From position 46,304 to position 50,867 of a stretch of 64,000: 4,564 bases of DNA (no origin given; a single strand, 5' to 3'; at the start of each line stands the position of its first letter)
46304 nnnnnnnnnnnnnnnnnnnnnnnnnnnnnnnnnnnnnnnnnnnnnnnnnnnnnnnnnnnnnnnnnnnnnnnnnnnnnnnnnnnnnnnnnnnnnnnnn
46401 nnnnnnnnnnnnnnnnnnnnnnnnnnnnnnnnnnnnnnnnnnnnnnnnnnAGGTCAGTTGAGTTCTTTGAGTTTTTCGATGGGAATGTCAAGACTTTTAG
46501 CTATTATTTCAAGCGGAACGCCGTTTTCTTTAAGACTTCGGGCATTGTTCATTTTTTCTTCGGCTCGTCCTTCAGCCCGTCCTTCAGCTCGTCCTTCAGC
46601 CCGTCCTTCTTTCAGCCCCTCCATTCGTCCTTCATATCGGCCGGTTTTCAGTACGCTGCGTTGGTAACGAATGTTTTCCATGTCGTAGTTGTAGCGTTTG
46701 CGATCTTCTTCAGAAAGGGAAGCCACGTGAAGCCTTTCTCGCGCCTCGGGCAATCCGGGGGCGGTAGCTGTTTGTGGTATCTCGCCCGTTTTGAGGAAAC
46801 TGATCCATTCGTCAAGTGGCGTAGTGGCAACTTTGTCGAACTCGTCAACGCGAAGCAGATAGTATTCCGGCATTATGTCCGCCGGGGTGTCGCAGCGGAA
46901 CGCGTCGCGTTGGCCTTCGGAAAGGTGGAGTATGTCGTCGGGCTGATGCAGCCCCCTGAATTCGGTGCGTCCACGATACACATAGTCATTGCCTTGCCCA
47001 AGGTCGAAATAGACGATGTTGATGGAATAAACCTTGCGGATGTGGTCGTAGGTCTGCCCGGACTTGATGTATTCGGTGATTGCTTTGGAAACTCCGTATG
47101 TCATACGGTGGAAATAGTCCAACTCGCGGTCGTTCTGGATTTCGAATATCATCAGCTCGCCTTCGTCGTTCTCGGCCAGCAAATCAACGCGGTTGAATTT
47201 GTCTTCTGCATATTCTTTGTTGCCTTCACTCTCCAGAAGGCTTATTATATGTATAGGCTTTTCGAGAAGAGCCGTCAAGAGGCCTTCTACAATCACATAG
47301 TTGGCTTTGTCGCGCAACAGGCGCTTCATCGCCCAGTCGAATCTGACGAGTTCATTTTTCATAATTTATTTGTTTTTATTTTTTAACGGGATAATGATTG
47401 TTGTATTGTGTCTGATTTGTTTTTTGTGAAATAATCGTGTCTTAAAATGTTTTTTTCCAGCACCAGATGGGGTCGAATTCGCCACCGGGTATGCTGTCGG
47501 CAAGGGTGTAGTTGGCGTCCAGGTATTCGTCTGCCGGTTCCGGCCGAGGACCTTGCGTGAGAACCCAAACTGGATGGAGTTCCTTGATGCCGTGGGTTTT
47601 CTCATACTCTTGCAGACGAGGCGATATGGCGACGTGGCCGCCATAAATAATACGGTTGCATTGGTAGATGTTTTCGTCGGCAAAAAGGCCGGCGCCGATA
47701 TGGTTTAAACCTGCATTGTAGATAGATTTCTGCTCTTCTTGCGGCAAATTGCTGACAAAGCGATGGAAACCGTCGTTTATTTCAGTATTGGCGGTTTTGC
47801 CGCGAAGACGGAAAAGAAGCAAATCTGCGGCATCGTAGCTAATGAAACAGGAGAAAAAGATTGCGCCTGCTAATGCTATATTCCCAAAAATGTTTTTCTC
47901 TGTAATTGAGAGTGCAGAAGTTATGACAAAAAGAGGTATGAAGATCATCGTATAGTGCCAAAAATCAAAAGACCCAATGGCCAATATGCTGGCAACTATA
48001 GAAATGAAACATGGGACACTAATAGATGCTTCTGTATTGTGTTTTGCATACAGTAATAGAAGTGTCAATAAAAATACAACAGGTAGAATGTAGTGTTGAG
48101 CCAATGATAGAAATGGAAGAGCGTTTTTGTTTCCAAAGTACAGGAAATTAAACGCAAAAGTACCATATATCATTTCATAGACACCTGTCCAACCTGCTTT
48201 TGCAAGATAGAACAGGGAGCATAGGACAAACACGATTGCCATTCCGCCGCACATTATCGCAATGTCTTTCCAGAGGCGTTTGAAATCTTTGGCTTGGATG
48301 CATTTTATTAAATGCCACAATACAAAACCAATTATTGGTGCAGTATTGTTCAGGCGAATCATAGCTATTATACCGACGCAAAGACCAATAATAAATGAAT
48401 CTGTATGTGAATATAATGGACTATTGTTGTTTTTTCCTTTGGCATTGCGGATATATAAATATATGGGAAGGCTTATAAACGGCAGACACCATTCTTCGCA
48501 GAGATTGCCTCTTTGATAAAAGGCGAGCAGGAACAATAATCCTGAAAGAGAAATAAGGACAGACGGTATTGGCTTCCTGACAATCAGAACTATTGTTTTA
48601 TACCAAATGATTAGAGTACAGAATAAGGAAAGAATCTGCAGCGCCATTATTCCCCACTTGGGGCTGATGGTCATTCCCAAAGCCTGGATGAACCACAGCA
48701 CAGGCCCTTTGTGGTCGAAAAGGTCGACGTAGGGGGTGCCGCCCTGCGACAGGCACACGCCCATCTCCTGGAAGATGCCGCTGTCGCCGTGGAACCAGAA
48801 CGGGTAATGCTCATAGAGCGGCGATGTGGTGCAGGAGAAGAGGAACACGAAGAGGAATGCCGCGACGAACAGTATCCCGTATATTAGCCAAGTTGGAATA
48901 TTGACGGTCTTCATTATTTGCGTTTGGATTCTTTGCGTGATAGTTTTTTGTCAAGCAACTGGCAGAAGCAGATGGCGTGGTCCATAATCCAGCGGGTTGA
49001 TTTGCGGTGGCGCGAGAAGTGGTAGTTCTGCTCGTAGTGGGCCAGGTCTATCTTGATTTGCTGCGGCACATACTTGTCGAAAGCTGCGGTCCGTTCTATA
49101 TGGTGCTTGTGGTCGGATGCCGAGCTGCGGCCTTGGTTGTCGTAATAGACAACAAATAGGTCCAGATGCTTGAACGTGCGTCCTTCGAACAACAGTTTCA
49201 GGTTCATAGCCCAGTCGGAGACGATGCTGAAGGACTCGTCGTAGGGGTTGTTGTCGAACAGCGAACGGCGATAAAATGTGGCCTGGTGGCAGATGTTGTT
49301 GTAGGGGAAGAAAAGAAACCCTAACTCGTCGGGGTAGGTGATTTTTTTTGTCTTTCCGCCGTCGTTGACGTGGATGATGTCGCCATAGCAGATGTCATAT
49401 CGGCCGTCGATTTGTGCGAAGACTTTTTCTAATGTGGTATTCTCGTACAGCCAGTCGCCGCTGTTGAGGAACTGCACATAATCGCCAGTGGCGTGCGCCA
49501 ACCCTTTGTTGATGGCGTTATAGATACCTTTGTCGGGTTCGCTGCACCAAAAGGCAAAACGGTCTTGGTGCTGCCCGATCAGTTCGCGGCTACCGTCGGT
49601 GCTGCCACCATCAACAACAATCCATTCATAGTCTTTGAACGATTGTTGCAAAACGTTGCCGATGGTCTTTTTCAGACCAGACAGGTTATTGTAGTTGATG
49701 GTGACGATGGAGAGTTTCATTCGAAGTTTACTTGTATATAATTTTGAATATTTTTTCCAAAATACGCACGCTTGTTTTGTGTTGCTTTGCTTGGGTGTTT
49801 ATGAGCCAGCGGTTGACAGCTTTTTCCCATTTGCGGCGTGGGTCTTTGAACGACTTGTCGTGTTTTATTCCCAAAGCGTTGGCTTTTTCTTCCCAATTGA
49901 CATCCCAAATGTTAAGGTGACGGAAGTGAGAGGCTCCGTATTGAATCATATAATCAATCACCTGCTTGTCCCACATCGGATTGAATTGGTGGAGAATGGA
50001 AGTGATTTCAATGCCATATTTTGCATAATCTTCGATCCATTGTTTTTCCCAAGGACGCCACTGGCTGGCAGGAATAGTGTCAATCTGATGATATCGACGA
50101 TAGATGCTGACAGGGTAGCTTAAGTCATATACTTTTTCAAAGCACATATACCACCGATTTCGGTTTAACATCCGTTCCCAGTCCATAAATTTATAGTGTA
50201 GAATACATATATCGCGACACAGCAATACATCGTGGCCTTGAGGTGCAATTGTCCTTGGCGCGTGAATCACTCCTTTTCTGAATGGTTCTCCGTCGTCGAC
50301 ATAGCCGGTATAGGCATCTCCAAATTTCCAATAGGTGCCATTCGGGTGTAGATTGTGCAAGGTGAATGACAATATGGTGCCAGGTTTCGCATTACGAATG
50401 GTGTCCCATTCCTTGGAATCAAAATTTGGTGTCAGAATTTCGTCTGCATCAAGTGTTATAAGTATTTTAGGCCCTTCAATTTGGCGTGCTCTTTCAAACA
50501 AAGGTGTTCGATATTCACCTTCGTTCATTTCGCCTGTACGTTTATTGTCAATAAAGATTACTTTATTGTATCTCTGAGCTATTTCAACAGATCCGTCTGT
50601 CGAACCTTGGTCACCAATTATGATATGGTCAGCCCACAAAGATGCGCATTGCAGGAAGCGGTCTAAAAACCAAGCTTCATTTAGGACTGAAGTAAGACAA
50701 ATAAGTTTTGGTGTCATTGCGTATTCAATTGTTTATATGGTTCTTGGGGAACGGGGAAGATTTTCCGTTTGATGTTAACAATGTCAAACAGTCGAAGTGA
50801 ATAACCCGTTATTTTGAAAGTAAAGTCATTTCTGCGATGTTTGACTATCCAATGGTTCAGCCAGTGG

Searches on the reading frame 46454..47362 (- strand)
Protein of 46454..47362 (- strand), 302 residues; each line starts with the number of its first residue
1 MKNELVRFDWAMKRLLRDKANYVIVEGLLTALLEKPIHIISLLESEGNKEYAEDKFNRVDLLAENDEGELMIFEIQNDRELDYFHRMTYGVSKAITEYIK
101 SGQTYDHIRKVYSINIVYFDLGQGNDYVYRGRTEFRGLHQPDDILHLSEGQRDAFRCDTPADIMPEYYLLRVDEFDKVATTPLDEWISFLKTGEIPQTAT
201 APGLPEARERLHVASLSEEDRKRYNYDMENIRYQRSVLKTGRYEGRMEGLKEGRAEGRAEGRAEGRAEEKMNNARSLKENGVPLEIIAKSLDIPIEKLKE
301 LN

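Call 5: search_protein_families(library=pfam, proteins=[window:46454-47362:-], max_evalue=0.01)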
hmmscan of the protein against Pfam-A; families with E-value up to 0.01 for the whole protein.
window:46454-47362:- (302 aa): 1 family
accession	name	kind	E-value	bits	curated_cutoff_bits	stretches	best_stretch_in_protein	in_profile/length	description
PF12784.13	PDDEXK_2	-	7.9e-25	88.4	27.4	1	8-124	3-122/229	PD-(D/E)XK nuclease family transposase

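Call 39: search_protein_families(library=ncbifam, proteins=[window:46454-47362:-], max_evalue=0.01)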
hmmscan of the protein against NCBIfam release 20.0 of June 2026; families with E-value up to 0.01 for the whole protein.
window:46454-47362:- (302 aa): 4 families
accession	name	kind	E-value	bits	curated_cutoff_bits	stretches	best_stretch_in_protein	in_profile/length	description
TIGR01784.1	T_den_put_tspse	subfamily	4.9e-25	88.9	52.1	1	8-301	2-273/273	Rpn family recombination-promoting nuclease/putative transposase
NF004270.2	PRK05687.2-1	equivalog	3.9e-06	26.6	180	1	237-299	50-112/223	flagellar assembly protein FliH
NF009925.1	PRK13386.1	equivalog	3.1e-05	23.4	192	1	239-292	52-105/228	flagellar assembly protein FliH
NF004267.1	PRK05687.1-3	equivalog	0.0012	18.1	293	1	238-271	88-121/266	flagellar assembly protein FliH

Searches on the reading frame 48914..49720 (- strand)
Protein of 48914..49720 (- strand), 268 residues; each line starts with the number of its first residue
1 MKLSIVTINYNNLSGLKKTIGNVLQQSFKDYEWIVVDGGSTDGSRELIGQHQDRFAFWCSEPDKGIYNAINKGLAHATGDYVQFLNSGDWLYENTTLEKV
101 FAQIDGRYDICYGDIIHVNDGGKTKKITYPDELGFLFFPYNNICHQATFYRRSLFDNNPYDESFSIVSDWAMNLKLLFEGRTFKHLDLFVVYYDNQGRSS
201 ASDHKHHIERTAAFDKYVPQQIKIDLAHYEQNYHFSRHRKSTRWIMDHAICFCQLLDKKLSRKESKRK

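Call 71: find_encoding_contigs(protein=window:48914-49720:-, flank=10000, max_places=10)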
Protein window:48914-49720:- (268 aa): 4 contigs read that carry it; 3 places shown.
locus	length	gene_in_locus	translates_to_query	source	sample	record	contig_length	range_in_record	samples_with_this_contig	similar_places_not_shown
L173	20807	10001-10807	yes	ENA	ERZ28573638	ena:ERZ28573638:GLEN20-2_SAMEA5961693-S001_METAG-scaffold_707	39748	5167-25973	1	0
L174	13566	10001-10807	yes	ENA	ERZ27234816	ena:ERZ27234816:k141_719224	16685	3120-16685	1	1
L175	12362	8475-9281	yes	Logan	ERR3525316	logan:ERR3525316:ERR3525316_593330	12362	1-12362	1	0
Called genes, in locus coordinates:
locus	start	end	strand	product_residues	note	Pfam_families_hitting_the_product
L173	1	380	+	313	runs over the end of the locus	-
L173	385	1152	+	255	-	PF02698:DUF218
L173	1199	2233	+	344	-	PF01757:Acyl_transf_3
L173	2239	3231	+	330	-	PF00535:Glycos_transf_2, PF10111:Glyco_tranf_2_2 (weak), PF13641:Glyco_tranf_2_3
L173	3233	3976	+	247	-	PF05704:Caps_synth, PF12919:TcdA_TcdB (weak), PF04488:Gly_transf_sug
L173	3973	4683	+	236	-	PF05704:Caps_synth, PF12919:TcdA_TcdB (faint), PF04488:Gly_transf_sug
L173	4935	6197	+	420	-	PF13439:Glyco_transf_4 (weak), PF13579:Glyco_trans_4_4 (faint), PF13439:Glyco_transf_4 (weak), PF00534:Glycos_transf_1, PF13692:Glyco_trans_1_4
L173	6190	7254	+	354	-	-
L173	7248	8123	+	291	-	PF00535:Glycos_transf_2, PF10111:Glyco_tranf_2_2 (weak), PF13641:Glyco_tranf_2_3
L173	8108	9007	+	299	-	PF00535:Glycos_transf_2, PF10111:Glyco_tranf_2_2 (weak), PF13641:Glyco_tranf_2_3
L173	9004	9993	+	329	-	PF00535:Glycos_transf_2 (weak)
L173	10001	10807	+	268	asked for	PF00535:Glycos_transf_2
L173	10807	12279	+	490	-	PF27757:Competence-induced_Ccs4_N (weak)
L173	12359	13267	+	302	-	-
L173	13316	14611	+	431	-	PF00005:ABC_tran, PF14524:Wzt_C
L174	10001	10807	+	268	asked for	PF00535:Glycos_transf_2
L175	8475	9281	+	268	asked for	PF00535:Glycos_transf_2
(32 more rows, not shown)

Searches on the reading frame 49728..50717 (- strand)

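Call 20: search_protein_families(library=pfam, proteins=[window:49728-50717:-], max_evalue=0.001)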
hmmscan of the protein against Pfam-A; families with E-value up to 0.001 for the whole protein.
window:49728-50717:- (329 aa): 2 families
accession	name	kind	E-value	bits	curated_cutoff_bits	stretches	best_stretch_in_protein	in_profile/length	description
PF13704.12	Glyco_tranf_2_4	-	5.8e-10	40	27.5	1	13-97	2-86/98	Glycosyl transferase family 2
PF00535.33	Glycos_transf_2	-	2.4e-07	31.3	23.3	1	11-129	6-126/168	Glycosyl transferase family 2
